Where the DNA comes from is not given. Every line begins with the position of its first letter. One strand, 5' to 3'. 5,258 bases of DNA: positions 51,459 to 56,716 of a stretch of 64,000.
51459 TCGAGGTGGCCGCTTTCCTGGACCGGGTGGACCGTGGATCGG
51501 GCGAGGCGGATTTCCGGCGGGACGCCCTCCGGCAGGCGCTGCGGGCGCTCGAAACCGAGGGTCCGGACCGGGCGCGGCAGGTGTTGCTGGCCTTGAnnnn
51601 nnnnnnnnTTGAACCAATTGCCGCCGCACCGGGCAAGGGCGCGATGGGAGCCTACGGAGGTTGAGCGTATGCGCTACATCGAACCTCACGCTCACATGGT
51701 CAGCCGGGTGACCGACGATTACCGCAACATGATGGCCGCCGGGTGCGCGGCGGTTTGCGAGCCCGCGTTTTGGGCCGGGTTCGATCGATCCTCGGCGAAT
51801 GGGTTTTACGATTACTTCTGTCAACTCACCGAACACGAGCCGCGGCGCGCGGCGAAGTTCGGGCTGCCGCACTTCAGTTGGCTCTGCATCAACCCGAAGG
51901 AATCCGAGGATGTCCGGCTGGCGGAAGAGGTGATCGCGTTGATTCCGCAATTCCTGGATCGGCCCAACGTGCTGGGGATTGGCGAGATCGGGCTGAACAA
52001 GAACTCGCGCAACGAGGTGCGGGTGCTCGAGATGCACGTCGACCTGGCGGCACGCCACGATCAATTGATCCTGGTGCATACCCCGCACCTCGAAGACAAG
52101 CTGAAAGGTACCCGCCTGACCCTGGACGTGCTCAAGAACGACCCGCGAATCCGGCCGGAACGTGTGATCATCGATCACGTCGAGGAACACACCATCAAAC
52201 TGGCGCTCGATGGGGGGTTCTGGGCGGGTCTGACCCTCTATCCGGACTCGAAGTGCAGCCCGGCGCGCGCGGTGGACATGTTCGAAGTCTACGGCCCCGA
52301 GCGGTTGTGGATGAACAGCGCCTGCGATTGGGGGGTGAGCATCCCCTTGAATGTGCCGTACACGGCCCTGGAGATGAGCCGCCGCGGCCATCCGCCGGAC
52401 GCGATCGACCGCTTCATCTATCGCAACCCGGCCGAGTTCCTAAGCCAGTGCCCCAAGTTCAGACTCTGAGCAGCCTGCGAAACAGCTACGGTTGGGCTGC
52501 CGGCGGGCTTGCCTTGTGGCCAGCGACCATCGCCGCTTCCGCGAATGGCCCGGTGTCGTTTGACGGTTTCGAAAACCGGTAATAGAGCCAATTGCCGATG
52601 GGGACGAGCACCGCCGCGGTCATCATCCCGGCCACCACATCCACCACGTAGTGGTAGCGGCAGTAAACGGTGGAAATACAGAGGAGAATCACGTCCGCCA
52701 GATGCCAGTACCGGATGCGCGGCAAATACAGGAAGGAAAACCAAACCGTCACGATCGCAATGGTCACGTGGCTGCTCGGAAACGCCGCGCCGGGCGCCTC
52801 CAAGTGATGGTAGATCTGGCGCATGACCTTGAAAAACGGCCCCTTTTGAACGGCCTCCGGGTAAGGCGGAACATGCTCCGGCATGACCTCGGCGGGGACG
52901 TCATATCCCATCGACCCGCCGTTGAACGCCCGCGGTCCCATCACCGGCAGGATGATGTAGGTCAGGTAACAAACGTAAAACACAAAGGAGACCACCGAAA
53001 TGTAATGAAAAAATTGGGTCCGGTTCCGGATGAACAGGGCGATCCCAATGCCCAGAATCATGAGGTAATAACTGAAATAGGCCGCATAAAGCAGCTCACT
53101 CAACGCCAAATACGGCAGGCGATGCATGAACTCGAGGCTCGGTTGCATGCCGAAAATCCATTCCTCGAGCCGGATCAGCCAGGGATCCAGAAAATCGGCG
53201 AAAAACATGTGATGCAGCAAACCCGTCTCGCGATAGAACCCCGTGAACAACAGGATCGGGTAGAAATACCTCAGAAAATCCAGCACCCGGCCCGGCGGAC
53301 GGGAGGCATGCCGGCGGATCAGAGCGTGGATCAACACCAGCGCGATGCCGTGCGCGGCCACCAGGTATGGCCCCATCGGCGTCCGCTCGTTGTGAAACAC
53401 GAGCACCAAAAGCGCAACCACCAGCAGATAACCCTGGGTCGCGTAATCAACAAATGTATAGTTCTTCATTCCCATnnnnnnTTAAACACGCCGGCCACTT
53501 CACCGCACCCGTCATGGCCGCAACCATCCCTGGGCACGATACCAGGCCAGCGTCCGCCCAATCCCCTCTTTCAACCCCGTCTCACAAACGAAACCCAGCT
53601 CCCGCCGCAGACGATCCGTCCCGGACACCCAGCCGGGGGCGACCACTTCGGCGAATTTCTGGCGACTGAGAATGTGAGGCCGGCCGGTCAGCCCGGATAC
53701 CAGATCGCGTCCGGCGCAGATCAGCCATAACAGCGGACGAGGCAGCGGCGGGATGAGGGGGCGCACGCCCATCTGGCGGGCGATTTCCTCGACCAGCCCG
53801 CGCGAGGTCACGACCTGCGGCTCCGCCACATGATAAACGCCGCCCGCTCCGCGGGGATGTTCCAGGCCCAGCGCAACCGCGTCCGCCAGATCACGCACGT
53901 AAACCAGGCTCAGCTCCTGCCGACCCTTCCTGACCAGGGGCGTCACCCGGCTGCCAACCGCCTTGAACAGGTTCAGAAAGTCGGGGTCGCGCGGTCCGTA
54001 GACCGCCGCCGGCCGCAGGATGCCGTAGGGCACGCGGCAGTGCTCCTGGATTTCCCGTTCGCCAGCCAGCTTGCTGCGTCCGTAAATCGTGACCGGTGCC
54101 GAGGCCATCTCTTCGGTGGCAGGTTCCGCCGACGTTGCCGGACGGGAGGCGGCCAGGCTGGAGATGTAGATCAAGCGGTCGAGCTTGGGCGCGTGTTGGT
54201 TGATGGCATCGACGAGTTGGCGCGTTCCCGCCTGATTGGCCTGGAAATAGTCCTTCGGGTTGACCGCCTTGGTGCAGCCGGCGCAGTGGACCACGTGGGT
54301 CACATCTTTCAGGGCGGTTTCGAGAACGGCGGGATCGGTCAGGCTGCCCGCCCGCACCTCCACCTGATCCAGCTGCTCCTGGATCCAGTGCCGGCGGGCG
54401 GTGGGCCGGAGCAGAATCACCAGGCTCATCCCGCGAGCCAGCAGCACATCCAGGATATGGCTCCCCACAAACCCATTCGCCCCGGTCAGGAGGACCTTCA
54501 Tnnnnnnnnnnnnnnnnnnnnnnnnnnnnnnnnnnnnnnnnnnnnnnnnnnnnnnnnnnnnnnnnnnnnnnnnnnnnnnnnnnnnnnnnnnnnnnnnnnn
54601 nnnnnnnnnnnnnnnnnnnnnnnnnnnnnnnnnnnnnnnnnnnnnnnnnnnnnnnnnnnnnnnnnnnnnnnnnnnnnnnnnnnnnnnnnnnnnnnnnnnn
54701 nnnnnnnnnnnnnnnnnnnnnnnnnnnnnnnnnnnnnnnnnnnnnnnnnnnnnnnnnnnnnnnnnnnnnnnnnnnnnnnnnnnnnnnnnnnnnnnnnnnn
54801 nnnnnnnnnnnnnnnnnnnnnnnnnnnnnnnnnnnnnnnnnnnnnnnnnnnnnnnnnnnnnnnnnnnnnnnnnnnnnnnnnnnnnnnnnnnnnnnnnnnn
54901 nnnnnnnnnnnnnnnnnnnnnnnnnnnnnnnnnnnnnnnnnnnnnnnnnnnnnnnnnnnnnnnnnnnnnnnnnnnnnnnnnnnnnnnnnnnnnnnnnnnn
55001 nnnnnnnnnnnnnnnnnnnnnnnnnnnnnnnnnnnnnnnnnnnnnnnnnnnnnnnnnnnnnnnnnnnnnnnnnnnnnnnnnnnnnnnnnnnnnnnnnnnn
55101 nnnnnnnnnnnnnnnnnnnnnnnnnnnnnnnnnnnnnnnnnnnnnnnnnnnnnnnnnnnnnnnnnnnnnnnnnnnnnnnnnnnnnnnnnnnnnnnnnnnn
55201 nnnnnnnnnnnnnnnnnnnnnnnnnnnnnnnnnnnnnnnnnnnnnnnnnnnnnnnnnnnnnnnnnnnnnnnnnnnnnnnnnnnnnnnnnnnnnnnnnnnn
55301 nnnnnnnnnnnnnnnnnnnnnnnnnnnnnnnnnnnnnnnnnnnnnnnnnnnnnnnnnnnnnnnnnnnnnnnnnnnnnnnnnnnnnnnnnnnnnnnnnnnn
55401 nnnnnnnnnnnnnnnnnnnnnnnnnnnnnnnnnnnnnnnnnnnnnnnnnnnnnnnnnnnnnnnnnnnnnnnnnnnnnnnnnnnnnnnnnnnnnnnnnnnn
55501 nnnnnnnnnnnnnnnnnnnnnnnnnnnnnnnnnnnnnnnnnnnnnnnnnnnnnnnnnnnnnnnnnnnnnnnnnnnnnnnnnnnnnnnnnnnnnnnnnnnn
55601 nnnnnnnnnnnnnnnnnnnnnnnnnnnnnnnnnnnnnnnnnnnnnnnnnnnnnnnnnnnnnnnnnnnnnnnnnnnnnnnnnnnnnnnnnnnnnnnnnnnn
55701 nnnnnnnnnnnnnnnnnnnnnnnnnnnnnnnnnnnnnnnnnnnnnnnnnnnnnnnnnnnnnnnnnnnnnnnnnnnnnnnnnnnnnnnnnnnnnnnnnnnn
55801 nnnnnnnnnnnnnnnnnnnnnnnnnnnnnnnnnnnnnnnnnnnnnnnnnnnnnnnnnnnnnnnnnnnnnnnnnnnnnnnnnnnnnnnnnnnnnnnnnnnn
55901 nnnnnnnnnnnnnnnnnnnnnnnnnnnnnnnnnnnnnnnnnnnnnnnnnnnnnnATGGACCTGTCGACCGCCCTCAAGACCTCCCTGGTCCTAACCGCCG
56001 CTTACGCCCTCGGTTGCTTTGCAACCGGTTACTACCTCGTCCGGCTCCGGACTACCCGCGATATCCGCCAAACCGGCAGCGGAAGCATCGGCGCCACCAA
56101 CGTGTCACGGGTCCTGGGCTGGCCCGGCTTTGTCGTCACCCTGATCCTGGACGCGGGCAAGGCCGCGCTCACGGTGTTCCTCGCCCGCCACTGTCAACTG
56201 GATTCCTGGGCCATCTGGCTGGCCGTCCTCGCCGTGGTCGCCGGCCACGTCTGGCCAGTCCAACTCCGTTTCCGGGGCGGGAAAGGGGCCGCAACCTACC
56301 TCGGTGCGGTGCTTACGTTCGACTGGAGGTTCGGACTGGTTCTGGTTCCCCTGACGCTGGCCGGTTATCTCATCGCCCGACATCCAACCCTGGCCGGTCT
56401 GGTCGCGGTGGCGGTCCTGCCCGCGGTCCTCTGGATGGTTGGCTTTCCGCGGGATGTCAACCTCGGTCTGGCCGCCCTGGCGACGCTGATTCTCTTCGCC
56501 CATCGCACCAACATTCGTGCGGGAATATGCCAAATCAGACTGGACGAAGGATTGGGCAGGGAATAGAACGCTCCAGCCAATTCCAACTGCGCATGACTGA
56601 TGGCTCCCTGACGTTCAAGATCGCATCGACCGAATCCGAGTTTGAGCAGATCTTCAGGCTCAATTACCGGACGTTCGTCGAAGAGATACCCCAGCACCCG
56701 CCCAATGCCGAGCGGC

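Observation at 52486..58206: Candidate bacterial ceramide/sphingolipid-like lipid cluster including a GNAT-like N-acyltransferase fused to a class-V aminotransferase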

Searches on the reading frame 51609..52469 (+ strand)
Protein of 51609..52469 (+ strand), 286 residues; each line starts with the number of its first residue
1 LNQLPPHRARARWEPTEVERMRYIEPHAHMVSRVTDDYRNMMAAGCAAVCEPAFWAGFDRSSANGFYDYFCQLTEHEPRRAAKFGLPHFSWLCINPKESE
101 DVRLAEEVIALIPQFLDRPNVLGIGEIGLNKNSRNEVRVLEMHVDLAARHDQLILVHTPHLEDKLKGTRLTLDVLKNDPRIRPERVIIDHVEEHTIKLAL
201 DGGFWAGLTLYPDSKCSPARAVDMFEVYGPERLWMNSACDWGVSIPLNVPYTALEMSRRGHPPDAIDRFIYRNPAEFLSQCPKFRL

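Call 43: search_protein_families(library=pfam, proteins=[window:51609-52469:+], max_evalue=0.0001)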
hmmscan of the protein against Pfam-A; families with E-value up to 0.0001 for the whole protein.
window:51609-52469:+ (286 aa): 1 family
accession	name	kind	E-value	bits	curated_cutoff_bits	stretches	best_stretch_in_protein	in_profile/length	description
PF01026.27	TatD_DNase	-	6.4e-07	29.5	27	1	88-208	55-174/253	TatD related DNase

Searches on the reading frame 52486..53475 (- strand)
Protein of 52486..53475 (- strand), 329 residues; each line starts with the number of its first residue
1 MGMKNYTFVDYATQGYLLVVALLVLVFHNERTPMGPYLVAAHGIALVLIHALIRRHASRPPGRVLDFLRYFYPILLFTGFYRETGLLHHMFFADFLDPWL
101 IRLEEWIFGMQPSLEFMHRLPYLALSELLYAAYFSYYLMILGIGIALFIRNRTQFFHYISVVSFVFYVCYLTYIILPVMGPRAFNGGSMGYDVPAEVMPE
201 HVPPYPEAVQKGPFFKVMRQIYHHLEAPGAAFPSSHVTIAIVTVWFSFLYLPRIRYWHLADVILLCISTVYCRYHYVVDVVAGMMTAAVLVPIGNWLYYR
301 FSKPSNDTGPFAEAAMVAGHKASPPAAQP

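Call 3: search_protein_families(library=pfam, proteins=[window:52486-53475:-], max_evalue=0.01)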
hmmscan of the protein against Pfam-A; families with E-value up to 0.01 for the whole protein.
window:52486-53475:- (329 aa): 3 families
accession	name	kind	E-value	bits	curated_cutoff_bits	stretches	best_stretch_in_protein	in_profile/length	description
PF14378.12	PAP2_3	-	6.2e-17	62.4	27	1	99-290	2-187/190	PAP2 superfamily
PF01569.27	PAP2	-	3.7e-10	40.1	27.2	1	223-296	47-123/130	PAP2 superfamily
PF14360.12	PAP2_C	-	0.00054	20.9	27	1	234-290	8-68/74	PAP2 superfamily C-terminal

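Call 4: search_protein_families(library=ncbifam, proteins=[window:52486-53475:-], max_evalue=0.01)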
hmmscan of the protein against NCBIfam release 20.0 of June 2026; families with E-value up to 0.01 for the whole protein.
window:52486-53475:- (329 aa): 1 family
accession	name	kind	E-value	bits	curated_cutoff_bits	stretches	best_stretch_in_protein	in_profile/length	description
NF007975.0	PRK10699.1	equivalog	0.0034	16.8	261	1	224-306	151-238/254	phosphatidylglycerophosphatase B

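Call 71: find_homologous_proteins(query=window:52486-53475:-)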
Query window:52486-53475:- (329 aa): 2029 proteins with E <= 0.001 among 5131 candidates; the best 120 are listed.
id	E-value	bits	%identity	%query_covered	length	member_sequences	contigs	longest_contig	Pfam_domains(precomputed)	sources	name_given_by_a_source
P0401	3.0e-202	689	93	100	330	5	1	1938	PF14360.13,PF01569.28,PF14378.13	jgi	jgi:membrane-associated phospholipid phosphatase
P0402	1.4e-163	562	76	99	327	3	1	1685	PF01569.28,PF14378.13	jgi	jgi:membrane-associated phospholipid phosphatase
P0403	2.7e-161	554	75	99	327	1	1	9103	PF01569.28,PF14378.13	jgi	jgi:membrane-associated phospholipid phosphatase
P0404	5.7e-161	553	78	94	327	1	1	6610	PF01569.28,PF14378.13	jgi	jgi:membrane-associated phospholipid phosphatase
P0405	3.4e-158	544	76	98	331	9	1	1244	PF14360.13,PF01569.28,PF14378.13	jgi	jgi:membrane-associated phospholipid phosphatase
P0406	5.3e-158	544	80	91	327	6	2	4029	PF01569.28,PF14378.13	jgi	jgi:membrane-associated phospholipid phosphatase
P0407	1.2e-157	543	79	92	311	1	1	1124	PF14360.13,PF01569.28,PF14378.13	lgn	-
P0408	6.1e-157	540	72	99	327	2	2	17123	PF01569.28,PF14378.13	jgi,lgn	jgi:membrane-associated phospholipid phosphatase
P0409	1.8e-156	539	79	92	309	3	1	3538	PF14360.13,PF01569.28,PF14378.13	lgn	-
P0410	6.8e-156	537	80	90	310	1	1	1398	PF14360.13,PF01569.28,PF14378.13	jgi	jgi:membrane-associated phospholipid phosphatase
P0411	1.1e-150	520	72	99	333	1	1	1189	PF14360.13,PF01569.28,PF14378.13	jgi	jgi:membrane-associated phospholipid phosphatase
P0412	2.4e-145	502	70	96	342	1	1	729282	PF01569.28,PF14378.13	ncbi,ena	-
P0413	3.8e-136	472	65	98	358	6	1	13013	PF01569.28,PF14378.13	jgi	jgi:membrane-associated phospholipid phosphatase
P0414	4.2e-134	465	67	92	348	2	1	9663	PF01569.28,PF14378.13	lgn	-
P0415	4.3e-134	465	64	99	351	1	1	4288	PF01569.28,PF14378.13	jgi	jgi:membrane-associated phospholipid phosphatase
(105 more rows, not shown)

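Call 86: predict_structure(alignment_id=A2)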
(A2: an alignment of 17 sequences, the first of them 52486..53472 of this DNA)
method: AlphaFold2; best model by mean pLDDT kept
length: 328 residues; sequences in the alignment: 17
mean_pLDDT: 55.2   pTM: 0.51
mean pLDDT of the five models: 55.2, 54.3, 54.1, 53.9, 52.9
residues with pLDDT >= 90: 2; 70-90: 67; 50-70: 114; < 50: 145
segments of 3 or more residues with pLDDT < 50: 1-16, 63-96, 173-193, 195-205, 211-214, 224-232, 272-275, 304-322, 326-328
pLDDT, mean of each block of 10 residues (from residue 1): 31 47 53 59 58 51 41 27 35 46 59 50 53 69 75 76 67 44 39 43 50 51 45 70 87 85 70 55 72 73 48 45 46
secondary structure, 60 per line:
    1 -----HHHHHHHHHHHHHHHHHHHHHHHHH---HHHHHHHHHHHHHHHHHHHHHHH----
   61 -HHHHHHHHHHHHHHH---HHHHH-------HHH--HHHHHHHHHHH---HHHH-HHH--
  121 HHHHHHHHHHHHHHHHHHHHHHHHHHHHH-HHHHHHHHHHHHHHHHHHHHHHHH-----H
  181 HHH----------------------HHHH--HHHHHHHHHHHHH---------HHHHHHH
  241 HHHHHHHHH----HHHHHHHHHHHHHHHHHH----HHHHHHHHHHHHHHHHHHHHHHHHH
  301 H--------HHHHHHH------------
elements in order: H6-30 H34-56 H62-76 H80-84 H97-107 H111-114 H121-149 H151-174 H180-183 H206-209 H212-224 H234-249 H254-271 H276-301 H310-316

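Call 87: search_solved_structures(query=A2, max_evalue=10, show_alignments=3)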
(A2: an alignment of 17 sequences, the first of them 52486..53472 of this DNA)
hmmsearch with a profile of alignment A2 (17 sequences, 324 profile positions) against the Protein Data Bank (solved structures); distinct sequences matched with E-value up to 10: 2.
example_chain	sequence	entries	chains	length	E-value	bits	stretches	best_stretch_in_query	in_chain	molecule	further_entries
9vj3_A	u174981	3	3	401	0.00023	23.8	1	228-291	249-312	Inositol phosphorylceramide synthase catalytic subunit AUR1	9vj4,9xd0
9ivc_A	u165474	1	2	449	0.00037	23.2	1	228-291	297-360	Inositol phosphorylceramide synthase catalytic subunit AUR1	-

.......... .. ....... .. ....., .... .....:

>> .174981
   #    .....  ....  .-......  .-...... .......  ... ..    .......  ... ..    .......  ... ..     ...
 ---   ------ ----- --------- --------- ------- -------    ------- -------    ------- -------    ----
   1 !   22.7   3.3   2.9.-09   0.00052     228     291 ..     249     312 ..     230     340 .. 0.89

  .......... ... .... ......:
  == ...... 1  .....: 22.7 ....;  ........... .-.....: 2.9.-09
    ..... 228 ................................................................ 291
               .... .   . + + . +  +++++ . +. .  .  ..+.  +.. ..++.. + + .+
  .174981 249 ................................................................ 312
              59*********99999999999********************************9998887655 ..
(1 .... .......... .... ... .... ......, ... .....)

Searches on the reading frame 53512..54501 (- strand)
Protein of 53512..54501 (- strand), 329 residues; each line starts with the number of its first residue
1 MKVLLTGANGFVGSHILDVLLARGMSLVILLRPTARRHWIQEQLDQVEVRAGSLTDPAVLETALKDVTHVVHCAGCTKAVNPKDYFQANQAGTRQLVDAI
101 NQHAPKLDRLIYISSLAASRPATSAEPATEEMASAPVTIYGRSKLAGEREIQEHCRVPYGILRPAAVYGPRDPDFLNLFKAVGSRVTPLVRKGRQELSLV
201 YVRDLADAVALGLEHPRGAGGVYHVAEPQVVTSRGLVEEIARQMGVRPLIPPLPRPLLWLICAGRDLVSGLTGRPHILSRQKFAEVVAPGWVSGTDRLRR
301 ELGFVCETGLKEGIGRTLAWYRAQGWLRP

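Call 3: search_protein_families(library=pfam, proteins=[window:53512-54501:-], max_evalue=0.01)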
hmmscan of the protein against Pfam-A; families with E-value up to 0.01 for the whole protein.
window:53512-54501:- (329 aa): 10 families
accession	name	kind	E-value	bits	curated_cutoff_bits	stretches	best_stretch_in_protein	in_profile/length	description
PF01370.27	Epimerase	-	3e-33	115.7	20.9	1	3-225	1-239/240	NAD dependent epimerase/dehydratase family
PF04321.23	RmlD_sub_bind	-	1.6e-21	77.1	27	1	1-248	1-235/287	RmlD substrate binding domain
PF01073.25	3Beta_HSD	-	1.1e-18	67.7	22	1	5-212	2-228/280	3-beta hydroxysteroid dehydrogenase/isomerase family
PF13460.12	NAD_binding_10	-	2.4e-16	60.6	27.2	1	7-167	1-146/184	NAD(P)H-binding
PF07993.18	NAD_binding_4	-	1.1e-14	54.7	20.1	1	5-180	1-220/258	Male sterility protein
PF16363.11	GDP_Man_Dehyd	-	1.8e-14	54.4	27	1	4-243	1-265/332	GDP-mannose 4,6 dehydratase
PF05368.20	NmrA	-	7.7e-08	32.7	27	1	2-128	4-120/298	NmrA-like family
PF02719.21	Polysacc_synt_2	-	4.8e-05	23.1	20.2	1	3-134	1-146/293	Polysaccharide biosynthesis protein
PF08659.16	KR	-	0.00024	21.5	22.6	1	3-118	3-139/180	KR domain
PF00056.29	Ldh_1_N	-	0.0026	18.2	27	1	1-107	1-112/141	lactate/malate dehydrogenase, NAD binding domain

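Call 4: search_protein_families(library=ncbifam, proteins=[window:53512-54501:-], max_evalue=0.01)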
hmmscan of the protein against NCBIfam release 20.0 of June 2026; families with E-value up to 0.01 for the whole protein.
window:53512-54501:- (329 aa): 27 families (the best 25 are shown)
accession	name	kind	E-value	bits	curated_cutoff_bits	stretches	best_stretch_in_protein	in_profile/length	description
TIGR03466.1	HpnA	hypoth_equivalog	2.6e-31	108.7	367.65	1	1-326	1-326/327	hopanoid-associated sugar epimerase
NF042422.1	oxyalk_red_OleD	equivalog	1.5e-19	70.6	580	1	1-320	1-327/329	2-alkyl-3-oxoalkanoate reductase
TIGR01746.1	Thioester-redct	subfamily_domain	1.6e-18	67.1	213.35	1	2-243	1-281/371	thioester reductase domain-containing protein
TIGR01179.1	galE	equivalog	2.7e-18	65.9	262.3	1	2-156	1-161/332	UDP-glucose 4-epimerase GalE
TIGR01214.1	rmlD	equivalog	3.9e-18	65.5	224.05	1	2-245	1-227/285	dTDP-4-dehydrorhamnose reductase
TIGR04180.1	EDH_00030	hypoth_equivalog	1.9e-16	60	475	1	3-245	1-257/297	NAD-dependent 4,6-dehydratase LegB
NF005539.0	PRK07201.1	equivalog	8.1e-16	57.9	549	1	1-246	1-268/657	SDR family oxidoreductase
NF042423.1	oxyalk_red_Shew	equivalog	1.8e-15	56.9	580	1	2-247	10-260/331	2-alkyl-3-oxoalkanoate reductase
TIGR01181.1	dTDP_gluc_dehyt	equivalog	2.6e-14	53.1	365.1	1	2-326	1-316/321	dTDP-glucose 4,6-dehydratase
NF050030.1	thlkprotThyD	equivalog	9.3e-14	51.3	400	1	1-255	1-260/305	thylakoid membrane protein ThyD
TIGR01777.1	yfcH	hypoth_equivalog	1.6e-13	50.9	207.35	1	3-260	1-256/292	TIGR01777 family oxidoreductase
NF052578.1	StrlDmthSdmBMthl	equivalog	1.4e-12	48.1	600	1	1-172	1-174/328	sterol demethylase protein SdmB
NF043036.1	ErythonDh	equivalog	1.3e-11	44.3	325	1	1-156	1-165/321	D-erythronate dehydrogenase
TIGR02197.1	heptose_epim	equivalog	2.5e-11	43.3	274.6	1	3-171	1-174/316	ADP-glyceromanno-heptose 6-epimerase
NF007956.0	PRK10675.1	subfamily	9.6e-11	41.4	394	1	1-152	1-161/338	UDP-glucose 4-epimerase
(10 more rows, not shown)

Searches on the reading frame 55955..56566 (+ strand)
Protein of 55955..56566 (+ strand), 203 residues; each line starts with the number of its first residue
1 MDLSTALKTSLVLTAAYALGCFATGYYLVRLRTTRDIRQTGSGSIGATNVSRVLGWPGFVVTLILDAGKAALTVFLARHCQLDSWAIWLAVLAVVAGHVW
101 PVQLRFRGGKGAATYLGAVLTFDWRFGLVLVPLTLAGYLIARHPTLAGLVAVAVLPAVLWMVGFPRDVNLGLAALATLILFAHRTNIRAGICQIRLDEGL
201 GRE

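Call 3: search_protein_families(library=pfam, proteins=[window:55955-56566:+], max_evalue=0.01)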
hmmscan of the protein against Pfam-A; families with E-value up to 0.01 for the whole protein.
window:55955-56566:+ (203 aa): 1 family
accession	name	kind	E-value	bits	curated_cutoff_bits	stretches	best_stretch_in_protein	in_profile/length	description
PF02660.20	G3P_acyltransf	-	1.4e-39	136.3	24.1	1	16-188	2-162/164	Glycerol-3-phosphate acyltransferase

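Call 4: search_protein_families(library=ncbifam, proteins=[window:55955-56566:+], max_evalue=0.01)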
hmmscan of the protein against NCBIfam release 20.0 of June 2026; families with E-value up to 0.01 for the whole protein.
window:55955-56566:+ (203 aa): 8 families
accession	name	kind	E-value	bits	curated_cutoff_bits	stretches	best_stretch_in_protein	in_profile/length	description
TIGR00023.1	TIGR00023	equivalog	2.4e-34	118.9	137.2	1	11-188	7-183/196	glycerol-3-phosphate 1-O-acyltransferase PlsY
NF001254.0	PRK00220.2-1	equivalog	2.3e-30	106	199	1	11-181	8-178/182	glycerol-3-phosphate 1-O-acyltransferase PlsY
NF010993.0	PRK14417.1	equivalog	4.1e-24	85.4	249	1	11-183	7-183/232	membrane protein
NF010990.0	PRK14414.1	equivalog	1.3e-20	74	261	1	9-162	7-160/210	glycerol-3-phosphate acyltransferase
NF010992.0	PRK14416.1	equivalog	5.5e-17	62.5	222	1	13-165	3-161/207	membrane protein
NF010987.0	PRK14411.1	equivalog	1.5e-13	51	243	1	13-185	7-177/204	membrane protein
NF010978.0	PRK14401.1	equivalog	6.1e-13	49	163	1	11-135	4-125/187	membrane protein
NF010976.0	PRK14399.1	equivalog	1e-11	45.2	419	1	15-161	17-169/258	membrane protein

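Call 54: search_solved_structures(query=window:55955-56563:+, max_evalue=0.001, show_alignments=1)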
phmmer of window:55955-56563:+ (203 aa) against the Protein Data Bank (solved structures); distinct sequences matched with E-value up to 0.001: 1.
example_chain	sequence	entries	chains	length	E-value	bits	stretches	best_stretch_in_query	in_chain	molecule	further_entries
5xj5_A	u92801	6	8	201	4.5e-22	82.1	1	13-188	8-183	Glycerol-3-phosphate acyltransferase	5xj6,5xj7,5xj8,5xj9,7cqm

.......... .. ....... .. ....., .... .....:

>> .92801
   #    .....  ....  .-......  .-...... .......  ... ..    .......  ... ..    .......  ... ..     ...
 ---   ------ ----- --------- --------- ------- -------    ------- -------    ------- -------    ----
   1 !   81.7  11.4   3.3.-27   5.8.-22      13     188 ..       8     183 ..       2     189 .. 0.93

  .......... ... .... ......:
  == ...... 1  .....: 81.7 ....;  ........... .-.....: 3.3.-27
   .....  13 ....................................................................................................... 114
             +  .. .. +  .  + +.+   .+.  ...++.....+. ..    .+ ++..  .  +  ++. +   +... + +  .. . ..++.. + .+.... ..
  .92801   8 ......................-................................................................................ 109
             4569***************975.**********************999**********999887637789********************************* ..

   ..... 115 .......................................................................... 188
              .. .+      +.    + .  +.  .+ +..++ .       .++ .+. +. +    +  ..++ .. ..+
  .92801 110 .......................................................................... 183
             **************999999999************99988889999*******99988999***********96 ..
